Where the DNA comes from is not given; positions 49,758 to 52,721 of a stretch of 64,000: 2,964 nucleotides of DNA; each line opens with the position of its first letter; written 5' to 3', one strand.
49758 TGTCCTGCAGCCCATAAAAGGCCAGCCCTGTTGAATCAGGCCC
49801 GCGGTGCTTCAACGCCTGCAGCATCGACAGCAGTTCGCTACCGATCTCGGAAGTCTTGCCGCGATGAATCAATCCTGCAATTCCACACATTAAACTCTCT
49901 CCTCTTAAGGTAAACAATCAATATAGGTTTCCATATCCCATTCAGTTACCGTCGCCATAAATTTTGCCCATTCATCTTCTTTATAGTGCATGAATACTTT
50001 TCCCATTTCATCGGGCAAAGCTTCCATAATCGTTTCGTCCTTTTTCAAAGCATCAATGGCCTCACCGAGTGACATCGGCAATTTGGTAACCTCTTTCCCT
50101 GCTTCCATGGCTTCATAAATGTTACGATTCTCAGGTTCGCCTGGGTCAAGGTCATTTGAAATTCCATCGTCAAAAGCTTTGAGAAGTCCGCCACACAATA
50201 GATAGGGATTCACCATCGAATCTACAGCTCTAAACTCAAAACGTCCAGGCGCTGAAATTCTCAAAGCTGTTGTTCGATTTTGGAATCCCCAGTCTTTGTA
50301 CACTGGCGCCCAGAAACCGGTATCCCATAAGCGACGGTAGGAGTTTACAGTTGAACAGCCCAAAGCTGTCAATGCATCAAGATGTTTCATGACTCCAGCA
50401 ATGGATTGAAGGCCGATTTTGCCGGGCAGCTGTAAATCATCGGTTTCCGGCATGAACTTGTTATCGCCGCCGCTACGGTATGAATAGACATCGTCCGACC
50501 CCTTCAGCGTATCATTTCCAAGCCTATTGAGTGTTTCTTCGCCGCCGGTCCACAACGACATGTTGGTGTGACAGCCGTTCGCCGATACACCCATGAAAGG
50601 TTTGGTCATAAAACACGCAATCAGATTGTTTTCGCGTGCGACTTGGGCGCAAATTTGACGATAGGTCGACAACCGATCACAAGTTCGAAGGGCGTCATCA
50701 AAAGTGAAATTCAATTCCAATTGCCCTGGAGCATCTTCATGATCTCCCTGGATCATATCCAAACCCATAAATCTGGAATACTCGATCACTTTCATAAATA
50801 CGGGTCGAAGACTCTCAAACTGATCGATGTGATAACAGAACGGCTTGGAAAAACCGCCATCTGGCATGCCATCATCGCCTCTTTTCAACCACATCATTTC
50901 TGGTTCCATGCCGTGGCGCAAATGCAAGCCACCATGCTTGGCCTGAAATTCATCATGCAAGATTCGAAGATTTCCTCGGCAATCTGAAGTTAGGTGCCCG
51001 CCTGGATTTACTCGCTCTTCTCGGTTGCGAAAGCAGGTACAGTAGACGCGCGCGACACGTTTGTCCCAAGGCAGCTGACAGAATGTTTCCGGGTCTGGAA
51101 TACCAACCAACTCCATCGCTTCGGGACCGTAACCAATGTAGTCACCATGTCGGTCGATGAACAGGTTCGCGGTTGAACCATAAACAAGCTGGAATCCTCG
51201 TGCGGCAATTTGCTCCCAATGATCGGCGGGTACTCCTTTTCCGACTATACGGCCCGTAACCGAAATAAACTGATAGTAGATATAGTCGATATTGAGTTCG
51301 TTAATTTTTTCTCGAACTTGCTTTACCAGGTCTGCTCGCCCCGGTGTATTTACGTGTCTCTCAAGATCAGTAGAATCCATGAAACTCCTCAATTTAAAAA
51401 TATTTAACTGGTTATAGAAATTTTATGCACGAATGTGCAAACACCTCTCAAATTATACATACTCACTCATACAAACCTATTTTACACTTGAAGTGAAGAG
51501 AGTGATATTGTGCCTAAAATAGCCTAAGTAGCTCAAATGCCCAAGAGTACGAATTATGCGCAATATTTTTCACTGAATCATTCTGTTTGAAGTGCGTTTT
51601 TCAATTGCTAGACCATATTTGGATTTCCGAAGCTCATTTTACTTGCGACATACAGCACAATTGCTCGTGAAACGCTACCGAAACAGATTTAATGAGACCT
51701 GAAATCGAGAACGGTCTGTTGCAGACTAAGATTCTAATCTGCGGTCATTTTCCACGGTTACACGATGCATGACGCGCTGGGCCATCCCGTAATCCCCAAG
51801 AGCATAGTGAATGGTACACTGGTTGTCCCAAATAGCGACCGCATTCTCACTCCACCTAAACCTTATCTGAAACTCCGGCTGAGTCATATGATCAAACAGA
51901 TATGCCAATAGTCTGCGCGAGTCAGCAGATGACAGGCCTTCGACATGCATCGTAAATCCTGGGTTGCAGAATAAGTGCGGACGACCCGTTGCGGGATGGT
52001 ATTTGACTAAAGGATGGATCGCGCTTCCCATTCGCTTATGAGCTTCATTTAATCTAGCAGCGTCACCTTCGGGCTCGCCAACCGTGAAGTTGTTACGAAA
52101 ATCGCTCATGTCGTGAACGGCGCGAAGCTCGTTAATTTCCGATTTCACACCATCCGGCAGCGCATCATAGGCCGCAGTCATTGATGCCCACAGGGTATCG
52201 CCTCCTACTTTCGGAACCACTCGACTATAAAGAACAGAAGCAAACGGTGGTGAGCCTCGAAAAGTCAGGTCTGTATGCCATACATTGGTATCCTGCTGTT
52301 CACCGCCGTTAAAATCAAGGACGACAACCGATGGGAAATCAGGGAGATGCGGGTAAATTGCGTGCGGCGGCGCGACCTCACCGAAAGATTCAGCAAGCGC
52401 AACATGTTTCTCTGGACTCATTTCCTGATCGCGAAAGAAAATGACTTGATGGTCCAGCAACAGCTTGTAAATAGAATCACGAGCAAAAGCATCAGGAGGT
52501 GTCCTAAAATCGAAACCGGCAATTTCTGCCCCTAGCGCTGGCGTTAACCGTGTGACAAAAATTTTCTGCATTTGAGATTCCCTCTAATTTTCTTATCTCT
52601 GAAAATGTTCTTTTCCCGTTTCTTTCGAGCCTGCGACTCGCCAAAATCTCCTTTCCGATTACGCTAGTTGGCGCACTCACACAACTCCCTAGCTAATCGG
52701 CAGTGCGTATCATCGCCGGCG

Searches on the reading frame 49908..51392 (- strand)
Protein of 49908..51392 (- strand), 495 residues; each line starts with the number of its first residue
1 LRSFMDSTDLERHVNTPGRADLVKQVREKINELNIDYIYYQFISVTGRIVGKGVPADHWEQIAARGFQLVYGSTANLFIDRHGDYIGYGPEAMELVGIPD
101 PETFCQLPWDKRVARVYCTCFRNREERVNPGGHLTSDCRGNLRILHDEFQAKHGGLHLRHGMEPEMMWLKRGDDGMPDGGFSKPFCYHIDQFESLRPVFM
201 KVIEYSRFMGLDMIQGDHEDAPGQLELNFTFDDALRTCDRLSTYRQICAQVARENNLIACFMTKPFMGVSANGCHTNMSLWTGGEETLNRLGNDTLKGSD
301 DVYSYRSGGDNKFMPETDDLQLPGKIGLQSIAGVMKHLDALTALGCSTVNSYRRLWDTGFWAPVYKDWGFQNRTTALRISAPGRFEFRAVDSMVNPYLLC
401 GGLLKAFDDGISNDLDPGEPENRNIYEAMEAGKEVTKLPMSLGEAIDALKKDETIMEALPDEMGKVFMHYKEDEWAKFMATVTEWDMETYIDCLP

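Call 34: search_protein_families(library=ncbifam, proteins=[window:49908-51392:-], max_evalue=1e-20)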
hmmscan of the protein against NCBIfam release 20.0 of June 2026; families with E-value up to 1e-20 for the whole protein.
window:49908-51392:- (495 aa): 4 families
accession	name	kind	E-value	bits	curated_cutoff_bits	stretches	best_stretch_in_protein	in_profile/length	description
TIGR03105.1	gln_synth_III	equivalog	1e-89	301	469.6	1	28-492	3-435/435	type III glutamate--ammonia ligase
TIGR00653.1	GlnA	equivalog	9.1e-69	232.3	429.15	1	307-491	270-461/462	type I glutamate--ammonia ligase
NF045547.1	GGputSyn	equivalog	2.3e-64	217.7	650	2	307-486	250-438/438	gamma-glutamylputrescine synthetase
NF007006.0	PRK09469.1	equivalog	8.1e-29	100.5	845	0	327-490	295-466/469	glutamate--ammonia ligase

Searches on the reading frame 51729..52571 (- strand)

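Call 34: search_protein_families(library=ncbifam, proteins=[window:51729-52571:-], max_evalue=1e-20)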
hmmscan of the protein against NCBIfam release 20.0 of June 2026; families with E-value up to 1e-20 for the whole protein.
window:51729-52571:- (281 aa): 3 families
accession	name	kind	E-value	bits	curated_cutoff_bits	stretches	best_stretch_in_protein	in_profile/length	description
NF007104.0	PRK09553.1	equivalog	1.1e-92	310.2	313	1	2-277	3-277/282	taurine dioxygenase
NF049937.1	CMthFAOxDecarbScoE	equivalog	9.6e-26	90.6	400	1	10-278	8-288/295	(3R)-3-[(carboxymethyl)amino]fatty acid oxygenase/decarboxylase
NF045815.1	Neo-PentlctneFsynPtlD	equivalog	2e-23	83.1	550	1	12-272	10-285/301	neopentalenolactone/pentalenolactone F synthase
